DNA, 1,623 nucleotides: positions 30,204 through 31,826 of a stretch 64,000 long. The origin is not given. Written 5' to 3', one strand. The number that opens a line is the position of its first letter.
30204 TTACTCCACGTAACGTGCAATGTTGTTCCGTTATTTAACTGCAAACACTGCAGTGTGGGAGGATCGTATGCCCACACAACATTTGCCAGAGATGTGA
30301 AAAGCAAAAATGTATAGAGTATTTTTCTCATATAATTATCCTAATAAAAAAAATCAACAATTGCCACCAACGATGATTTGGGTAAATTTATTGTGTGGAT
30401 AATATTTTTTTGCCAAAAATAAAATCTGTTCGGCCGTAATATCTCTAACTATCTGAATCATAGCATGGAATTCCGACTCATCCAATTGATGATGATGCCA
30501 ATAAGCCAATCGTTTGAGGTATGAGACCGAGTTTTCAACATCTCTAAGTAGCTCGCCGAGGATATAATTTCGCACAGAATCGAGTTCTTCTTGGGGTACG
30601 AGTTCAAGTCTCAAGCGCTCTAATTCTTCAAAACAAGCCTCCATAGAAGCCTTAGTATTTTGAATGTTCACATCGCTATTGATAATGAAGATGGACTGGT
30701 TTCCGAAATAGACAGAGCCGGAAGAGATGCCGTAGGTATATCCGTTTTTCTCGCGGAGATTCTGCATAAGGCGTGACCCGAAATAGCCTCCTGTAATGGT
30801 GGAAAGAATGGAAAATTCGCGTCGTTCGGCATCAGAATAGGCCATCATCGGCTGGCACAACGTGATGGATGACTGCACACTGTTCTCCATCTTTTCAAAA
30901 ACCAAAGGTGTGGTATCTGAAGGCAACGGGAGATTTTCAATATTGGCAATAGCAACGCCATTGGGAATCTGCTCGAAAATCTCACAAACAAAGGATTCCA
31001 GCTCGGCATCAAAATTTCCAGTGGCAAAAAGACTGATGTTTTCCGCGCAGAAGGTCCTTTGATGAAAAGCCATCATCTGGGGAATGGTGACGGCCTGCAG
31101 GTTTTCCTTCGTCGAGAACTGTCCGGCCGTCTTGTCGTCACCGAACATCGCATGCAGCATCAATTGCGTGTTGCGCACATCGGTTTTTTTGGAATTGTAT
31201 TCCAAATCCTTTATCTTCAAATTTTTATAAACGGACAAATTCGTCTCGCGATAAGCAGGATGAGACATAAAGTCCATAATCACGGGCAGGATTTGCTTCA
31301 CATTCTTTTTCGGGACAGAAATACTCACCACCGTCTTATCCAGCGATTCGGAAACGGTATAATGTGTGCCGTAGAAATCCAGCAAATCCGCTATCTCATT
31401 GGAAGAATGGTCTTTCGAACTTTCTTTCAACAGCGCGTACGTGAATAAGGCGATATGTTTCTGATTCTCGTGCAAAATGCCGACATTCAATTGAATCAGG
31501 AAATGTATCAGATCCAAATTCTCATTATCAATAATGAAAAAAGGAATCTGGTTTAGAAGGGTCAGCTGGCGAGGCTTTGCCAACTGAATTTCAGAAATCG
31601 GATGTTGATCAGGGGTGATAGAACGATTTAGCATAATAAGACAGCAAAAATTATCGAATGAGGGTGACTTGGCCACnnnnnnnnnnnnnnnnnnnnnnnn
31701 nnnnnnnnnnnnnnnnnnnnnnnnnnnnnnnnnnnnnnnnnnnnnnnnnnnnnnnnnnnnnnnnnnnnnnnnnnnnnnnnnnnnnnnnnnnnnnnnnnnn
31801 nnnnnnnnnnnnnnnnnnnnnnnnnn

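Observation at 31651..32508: Anti-sigma-positioned membrane protein that carries a T9SS type B sorting domain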

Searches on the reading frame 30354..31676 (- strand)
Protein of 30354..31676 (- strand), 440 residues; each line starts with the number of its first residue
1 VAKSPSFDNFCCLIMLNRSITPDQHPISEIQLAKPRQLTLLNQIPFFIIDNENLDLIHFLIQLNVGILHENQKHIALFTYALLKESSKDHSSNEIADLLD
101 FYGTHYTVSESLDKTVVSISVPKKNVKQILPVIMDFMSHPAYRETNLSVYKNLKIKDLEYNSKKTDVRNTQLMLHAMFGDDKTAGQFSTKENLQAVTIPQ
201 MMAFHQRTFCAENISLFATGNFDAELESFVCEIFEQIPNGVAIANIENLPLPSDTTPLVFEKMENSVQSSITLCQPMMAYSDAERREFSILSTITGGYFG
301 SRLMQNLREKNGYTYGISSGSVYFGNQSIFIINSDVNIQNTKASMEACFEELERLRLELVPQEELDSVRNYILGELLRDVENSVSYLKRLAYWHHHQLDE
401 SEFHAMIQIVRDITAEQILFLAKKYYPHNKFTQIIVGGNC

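Call 3: search_protein_families(library=pfam, proteins=[window:30354-31676:-], max_evalue=0.01)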
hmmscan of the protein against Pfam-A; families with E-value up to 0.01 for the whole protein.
window:30354-31676:- (440 aa): 2 families
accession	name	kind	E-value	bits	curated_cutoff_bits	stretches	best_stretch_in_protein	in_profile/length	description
PF05193.26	Peptidase_M16_C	-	4.9e-27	95.4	23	1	196-370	2-179/181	Peptidase M16 inactive domain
PF00675.25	Peptidase_M16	-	4.2e-07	30.4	22.3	1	62-172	18-131/149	Insulinase (Peptidase family M16)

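Call 4: search_protein_families(library=ncbifam, proteins=[window:30354-31676:-], max_evalue=0.01)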
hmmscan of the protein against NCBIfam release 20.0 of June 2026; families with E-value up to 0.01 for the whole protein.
window:30354-31676:- (440 aa): 1 family
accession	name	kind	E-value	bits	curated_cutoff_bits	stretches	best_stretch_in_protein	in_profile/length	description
NF047422.1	YfmF_fam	equivalog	1.7e-16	60.1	285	1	166-425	144-401/412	EF-P 5-aminopentanol modification-associated protein YfmF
